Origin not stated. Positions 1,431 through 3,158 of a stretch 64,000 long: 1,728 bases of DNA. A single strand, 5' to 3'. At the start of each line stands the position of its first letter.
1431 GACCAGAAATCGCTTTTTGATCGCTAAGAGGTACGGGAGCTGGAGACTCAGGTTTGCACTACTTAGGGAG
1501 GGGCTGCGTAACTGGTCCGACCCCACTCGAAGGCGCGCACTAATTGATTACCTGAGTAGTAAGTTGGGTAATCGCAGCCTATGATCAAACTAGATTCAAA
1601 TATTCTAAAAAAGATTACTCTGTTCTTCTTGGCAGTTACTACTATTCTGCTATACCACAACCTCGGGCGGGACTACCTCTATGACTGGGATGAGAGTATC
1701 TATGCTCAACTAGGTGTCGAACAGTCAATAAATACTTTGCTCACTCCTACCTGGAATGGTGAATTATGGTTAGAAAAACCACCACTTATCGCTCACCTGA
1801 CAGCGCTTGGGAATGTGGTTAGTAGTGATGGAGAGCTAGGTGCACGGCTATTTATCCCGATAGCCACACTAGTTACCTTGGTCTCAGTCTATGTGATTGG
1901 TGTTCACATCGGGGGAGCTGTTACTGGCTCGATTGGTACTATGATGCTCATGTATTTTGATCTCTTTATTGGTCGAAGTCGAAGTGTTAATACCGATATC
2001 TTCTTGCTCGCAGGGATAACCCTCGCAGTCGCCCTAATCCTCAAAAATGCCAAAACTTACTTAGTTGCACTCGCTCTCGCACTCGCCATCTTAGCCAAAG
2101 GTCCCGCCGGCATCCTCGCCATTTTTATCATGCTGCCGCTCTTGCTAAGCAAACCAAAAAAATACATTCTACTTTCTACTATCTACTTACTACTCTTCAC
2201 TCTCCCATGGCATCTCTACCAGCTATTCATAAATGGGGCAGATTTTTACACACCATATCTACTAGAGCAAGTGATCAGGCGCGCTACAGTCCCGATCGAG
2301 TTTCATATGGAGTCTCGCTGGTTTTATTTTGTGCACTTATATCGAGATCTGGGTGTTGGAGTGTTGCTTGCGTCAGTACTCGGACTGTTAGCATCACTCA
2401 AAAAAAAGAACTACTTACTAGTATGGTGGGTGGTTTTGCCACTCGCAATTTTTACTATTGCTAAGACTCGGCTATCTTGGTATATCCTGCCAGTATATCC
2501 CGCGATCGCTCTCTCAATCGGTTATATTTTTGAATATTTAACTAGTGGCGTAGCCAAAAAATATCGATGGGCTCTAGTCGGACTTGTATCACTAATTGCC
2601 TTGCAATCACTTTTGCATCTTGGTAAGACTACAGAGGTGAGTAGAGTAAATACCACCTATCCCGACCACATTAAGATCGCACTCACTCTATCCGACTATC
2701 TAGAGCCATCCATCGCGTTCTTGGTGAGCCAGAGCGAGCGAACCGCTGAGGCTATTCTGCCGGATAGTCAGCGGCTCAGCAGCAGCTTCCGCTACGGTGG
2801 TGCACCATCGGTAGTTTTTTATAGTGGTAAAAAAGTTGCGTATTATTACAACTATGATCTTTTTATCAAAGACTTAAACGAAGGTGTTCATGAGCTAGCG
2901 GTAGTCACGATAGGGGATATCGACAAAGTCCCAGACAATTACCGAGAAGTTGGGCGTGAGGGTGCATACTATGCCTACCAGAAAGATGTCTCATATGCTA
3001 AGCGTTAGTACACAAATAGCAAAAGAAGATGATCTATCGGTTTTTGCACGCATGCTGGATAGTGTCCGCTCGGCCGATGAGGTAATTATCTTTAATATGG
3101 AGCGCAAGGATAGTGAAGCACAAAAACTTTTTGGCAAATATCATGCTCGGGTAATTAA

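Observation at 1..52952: About 53 kb single-strand array of roughly 48 translationally coupled glycan-assembly genes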

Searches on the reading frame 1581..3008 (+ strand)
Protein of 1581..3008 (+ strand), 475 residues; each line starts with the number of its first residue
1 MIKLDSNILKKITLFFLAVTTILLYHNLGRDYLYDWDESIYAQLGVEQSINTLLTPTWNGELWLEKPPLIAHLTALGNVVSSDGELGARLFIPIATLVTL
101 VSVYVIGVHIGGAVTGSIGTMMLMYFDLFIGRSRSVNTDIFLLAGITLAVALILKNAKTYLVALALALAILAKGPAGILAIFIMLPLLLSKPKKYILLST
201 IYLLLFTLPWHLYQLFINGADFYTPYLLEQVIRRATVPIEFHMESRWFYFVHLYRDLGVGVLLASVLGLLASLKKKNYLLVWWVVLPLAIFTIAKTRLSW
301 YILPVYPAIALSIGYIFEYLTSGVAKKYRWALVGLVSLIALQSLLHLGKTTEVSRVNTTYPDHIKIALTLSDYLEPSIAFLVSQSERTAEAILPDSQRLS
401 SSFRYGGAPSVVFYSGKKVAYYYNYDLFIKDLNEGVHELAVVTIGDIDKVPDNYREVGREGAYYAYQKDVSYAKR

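Call 4: search_protein_families(library=pfam, proteins=[window:1581-3008:+])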
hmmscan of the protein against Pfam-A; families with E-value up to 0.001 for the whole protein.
window:1581-3008:+ (475 aa): 1 family
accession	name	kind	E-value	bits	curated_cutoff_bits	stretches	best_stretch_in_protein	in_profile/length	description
PF13231.12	PMT_2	-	1.3e-09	38.9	26.1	1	66-210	2-160/160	Dolichyl-phosphate-mannose-protein mannosyltransferase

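Call 29: find_homologous_proteins(query=window:1581-3008:+, max_evalue=1e-10)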
Query window:1581-3008:+ (475 aa): 134 proteins with E <= 1e-10 among 8000 candidates; the best 120 are listed.
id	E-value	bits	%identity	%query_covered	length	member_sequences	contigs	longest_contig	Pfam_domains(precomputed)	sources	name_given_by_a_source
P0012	1.4e-283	959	92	100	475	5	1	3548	PF13231.13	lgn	-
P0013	9.1e-237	804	76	100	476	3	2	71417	PF13231.13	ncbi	-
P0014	4.5e-219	746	73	99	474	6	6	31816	PF13231.13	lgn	-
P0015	6.2e-214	729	71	100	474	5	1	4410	PF13231.13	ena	-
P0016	7.8e-214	729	71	100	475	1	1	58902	PF13231.13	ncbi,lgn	ncbi:MAG: hypothetical protein Fur0011_6090 [Candidatus Microgenomates bacterium]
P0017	1.3e-212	725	70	100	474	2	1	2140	PF13231.13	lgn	-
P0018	2.0e-209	714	70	99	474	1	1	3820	PF13231.13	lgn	-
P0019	2.7e-209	714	70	100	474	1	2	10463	PF13231.13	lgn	-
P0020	3.1e-209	714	70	100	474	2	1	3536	PF13231.13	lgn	-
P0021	7.8e-209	712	69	100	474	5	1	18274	PF13231.13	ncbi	-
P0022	1.7e-207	708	70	100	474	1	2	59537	PF13231.13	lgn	-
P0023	3.6e-182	625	64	98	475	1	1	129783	PF13231.13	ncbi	-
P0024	1.9e-169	583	69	83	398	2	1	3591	PF13231.13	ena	-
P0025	3.6e-159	549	69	78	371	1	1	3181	PF13231.13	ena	-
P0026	2.2e-157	543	56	100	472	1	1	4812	PF13231.13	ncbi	-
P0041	7.8e-137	475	52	98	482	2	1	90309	PF13231.13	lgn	-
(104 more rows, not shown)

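Call 30: find_encoding_contigs(protein=P0013, flank=10000, max_places=2)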
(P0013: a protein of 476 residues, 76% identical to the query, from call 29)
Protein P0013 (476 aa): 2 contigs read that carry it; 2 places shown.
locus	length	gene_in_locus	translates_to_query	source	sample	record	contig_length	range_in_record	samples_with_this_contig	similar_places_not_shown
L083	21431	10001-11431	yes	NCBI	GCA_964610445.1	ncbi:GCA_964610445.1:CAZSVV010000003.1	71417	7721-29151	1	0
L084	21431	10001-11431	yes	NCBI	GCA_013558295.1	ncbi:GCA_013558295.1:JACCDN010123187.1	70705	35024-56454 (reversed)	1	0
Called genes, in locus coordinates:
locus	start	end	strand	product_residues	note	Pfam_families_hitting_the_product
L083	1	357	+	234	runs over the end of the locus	PF00535:Glycos_transf_2, PF10111:Glyco_tranf_2_2, PF13641:Glyco_tranf_2_3 (weak)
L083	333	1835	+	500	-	PF13231:PMT_2 (weak)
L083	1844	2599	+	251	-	PF00535:Glycos_transf_2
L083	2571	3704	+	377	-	PF26314:MptA_B_family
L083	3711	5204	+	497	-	PF13231:PMT_2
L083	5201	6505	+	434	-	-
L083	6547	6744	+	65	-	-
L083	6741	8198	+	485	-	PF01943:Polysacc_synt, PF13440:Polysacc_synt_3, PF03023:MurJ (weak)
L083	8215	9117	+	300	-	PF00535:Glycos_transf_2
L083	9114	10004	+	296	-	PF00535:Glycos_transf_2, PF13641:Glyco_tranf_2_3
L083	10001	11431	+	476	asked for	PF13231:PMT_2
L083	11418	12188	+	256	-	-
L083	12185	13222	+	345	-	PF00534:Glycos_transf_1, PF13692:Glyco_trans_1_4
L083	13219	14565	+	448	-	-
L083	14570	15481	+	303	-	PF00535:Glycos_transf_2, PF13641:Glyco_tranf_2_3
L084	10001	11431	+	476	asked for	PF13231:PMT_2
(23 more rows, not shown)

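Call 31: find_encoding_contigs(protein=P0023, flank=10000, max_places=2)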
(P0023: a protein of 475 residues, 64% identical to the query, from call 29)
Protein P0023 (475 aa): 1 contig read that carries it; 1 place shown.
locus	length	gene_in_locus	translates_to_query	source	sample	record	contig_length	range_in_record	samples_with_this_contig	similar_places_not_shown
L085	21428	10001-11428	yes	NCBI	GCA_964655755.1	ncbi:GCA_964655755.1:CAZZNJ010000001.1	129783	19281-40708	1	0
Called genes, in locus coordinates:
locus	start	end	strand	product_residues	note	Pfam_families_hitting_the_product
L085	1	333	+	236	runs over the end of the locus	PF13641:Glyco_tranf_2_3 (weak), PF00535:Glycos_transf_2, PF10111:Glyco_tranf_2_2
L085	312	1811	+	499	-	-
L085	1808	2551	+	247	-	PF00535:Glycos_transf_2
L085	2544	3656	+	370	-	PF26314:MptA_B_family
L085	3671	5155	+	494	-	PF13231:PMT_2 (weak)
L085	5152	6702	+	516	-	PF10131:PTPS_related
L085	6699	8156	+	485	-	PF01943:Polysacc_synt, PF13440:Polysacc_synt_3, PF03023:MurJ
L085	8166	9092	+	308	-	PF00535:Glycos_transf_2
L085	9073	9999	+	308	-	PF00535:Glycos_transf_2, PF13641:Glyco_tranf_2_3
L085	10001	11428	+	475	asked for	PF13231:PMT_2 (weak)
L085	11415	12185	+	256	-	-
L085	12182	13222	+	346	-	PF13439:Glyco_transf_4 (faint), PF00534:Glycos_transf_1, PF13692:Glyco_trans_1_4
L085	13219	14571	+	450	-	-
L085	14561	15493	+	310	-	PF00535:Glycos_transf_2, PF13641:Glyco_tranf_2_3, PF13632:Glyco_trans_2_3 (weak)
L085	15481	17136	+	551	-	PF13231:PMT_2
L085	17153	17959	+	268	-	PF00535:Glycos_transf_2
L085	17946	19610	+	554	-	PF10131:PTPS_related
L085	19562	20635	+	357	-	PF13579:Glyco_trans_4_4, PF13439:Glyco_transf_4, PF00534:Glycos_transf_1, PF13692:Glyco_trans_1_4, PF20706:GT4-conflict (weak)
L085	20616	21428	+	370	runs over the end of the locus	-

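Call 33: find_related_loci(query=L085:312-1811:+, collection=metagenome_contigs, flank=10000)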
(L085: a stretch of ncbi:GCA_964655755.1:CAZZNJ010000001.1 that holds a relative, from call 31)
Query L085:312-1811:+ (499 aa) in metagenome_contigs; peptide patterns used: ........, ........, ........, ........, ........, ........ (x = any residue, [..] = any of these).
63 stretches matched a pattern; 2 encode a relative of the query (tblastn E <= 1e-3); 2 distinct loci.
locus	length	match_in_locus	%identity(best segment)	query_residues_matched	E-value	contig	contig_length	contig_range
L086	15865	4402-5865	52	14-499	5e-160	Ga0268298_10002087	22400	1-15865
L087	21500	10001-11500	52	1-499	3e-167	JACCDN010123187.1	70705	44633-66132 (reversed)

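Call 36: search_protein_families(library=pfam, proteins=[L087:73-588:+, L087:578-1549:+, L087:1536-2534:+, L087:2540-3703:+, L087:3709-4776:+, L087:4732-6408:-, L087:6405-7559:-, L087:7572-9287:+, L087:9303-10025:+, L086:766-1920:-])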
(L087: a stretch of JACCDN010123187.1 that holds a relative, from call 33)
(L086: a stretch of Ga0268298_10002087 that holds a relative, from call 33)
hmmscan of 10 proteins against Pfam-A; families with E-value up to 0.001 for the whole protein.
L087:73-588:+ (171 aa): 2 families
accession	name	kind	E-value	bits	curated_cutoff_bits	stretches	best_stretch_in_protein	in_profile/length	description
PF16363.11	GDP_Man_Dehyd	-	3.4e-22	79.8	27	1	2-160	156-331/332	GDP-mannose 4,6 dehydratase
PF01370.27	Epimerase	-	2e-19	70.4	20.9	1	2-96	145-240/240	NAD dependent epimerase/dehydratase family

L087:578-1549:+ (323 aa): 4 families
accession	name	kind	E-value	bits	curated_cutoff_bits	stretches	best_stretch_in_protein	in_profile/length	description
PF16363.11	GDP_Man_Dehyd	-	2.7e-136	454.8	27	1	7-313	1-332/332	GDP-mannose 4,6 dehydratase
PF01370.27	Epimerase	-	4.6e-73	246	20.9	1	6-244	1-240/240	NAD dependent epimerase/dehydratase family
PF04321.23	RmlD_sub_bind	-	9.5e-08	31.9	27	1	5-175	2-151/287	RmlD substrate binding domain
PF05368.20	NmrA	-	3.4e-05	24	27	1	3-73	2-71/298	NmrA-like family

L087:1536-2534:+ (332 aa): 5 families
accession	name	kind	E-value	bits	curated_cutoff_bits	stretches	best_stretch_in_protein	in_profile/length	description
PF16363.11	GDP_Man_Dehyd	-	1.8e-41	143.1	27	1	15-321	1-332/332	GDP-mannose 4,6 dehydratase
PF01370.27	Epimerase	-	9.6e-37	127.1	20.9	1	14-258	1-240/240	NAD dependent epimerase/dehydratase family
PF01073.25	3Beta_HSD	-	5.9e-08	32.5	22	1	15-140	1-123/280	3-beta hydroxysteroid dehydrogenase/isomerase family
PF07993.18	NAD_binding_4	-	2.1e-05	24.3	20.1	0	16-38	1-26/258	Male sterility protein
PF13460.12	NAD_binding_10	-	0.00061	20.1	27.2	1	18-138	1-103/184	NAD(P)H-binding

L087:2540-3703:+ (387 aa): 3 families
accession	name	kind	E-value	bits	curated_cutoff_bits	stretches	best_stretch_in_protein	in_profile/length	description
PF00535.33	Glycos_transf_2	-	1.5e-21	77.5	23.3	1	7-178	2-165/168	Glycosyl transferase family 2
PF04138.20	GtrA_DPMS_TM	-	9.8e-16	58.4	26.1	1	253-384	1-117/117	GtrA/DPMS, transmembrane domain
PF10111.15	Glyco_tranf_2_2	-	0.00098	19.1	27.3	0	7-113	2-103/276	Glycosyltransferase like family 2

L087:3709-4776:+ (355 aa): 0 families

L087:4732-6408:- (558 aa): 0 families

L087:6405-7559:- (384 aa): 0 families

L087:7572-9287:+ (571 aa): 0 families

L087:9303-10025:+ (240 aa): 3 families
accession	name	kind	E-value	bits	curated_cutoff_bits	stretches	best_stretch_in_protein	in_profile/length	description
PF00535.33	Glycos_transf_2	-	4.5e-29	102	23.3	1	14-134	1-120/168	Glycosyl transferase family 2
PF10111.15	Glyco_tranf_2_2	-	1.6e-07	31.6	27.3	1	14-114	1-101/276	Glycosyltransferase like family 2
PF13641.12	Glyco_tranf_2_3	-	6.4e-06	26.8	27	1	13-104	3-96/230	Glycosyltransferase like family 2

L086:766-1920:- (384 aa): 0 families

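Call 58: search_solved_structures(query=A1, max_evalue=1, show_alignments=1)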
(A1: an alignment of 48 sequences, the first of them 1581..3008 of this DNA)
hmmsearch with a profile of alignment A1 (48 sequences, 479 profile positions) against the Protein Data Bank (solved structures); distinct sequences matched with E-value up to 1: 4.
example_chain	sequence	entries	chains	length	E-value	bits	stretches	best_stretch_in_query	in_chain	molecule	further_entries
5ezm_A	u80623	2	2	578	1e-52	182.7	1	11-353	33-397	4-amino-4-deoxy-L-arabinose transferase or related glycosyltransferases of PMT family | 4-amino-4-deoxy-L-arabinose (L-Ara4N) transferase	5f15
6ftj_5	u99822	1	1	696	0.0015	20.5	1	90-190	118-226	Dolichyl-diphosphooligosaccharide--protein glycosyltransferase subunit STT3A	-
6ftg_5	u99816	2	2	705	0.0016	20.5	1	90-190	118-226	Dolichyl-diphosphooligosaccharide--protein glycosyltransferase subunit STT3A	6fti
6s7o_A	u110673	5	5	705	0.0018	20.3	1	90-190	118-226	Dolichyl-diphosphooligosaccharide--protein glycosyltransferase subunit STT3A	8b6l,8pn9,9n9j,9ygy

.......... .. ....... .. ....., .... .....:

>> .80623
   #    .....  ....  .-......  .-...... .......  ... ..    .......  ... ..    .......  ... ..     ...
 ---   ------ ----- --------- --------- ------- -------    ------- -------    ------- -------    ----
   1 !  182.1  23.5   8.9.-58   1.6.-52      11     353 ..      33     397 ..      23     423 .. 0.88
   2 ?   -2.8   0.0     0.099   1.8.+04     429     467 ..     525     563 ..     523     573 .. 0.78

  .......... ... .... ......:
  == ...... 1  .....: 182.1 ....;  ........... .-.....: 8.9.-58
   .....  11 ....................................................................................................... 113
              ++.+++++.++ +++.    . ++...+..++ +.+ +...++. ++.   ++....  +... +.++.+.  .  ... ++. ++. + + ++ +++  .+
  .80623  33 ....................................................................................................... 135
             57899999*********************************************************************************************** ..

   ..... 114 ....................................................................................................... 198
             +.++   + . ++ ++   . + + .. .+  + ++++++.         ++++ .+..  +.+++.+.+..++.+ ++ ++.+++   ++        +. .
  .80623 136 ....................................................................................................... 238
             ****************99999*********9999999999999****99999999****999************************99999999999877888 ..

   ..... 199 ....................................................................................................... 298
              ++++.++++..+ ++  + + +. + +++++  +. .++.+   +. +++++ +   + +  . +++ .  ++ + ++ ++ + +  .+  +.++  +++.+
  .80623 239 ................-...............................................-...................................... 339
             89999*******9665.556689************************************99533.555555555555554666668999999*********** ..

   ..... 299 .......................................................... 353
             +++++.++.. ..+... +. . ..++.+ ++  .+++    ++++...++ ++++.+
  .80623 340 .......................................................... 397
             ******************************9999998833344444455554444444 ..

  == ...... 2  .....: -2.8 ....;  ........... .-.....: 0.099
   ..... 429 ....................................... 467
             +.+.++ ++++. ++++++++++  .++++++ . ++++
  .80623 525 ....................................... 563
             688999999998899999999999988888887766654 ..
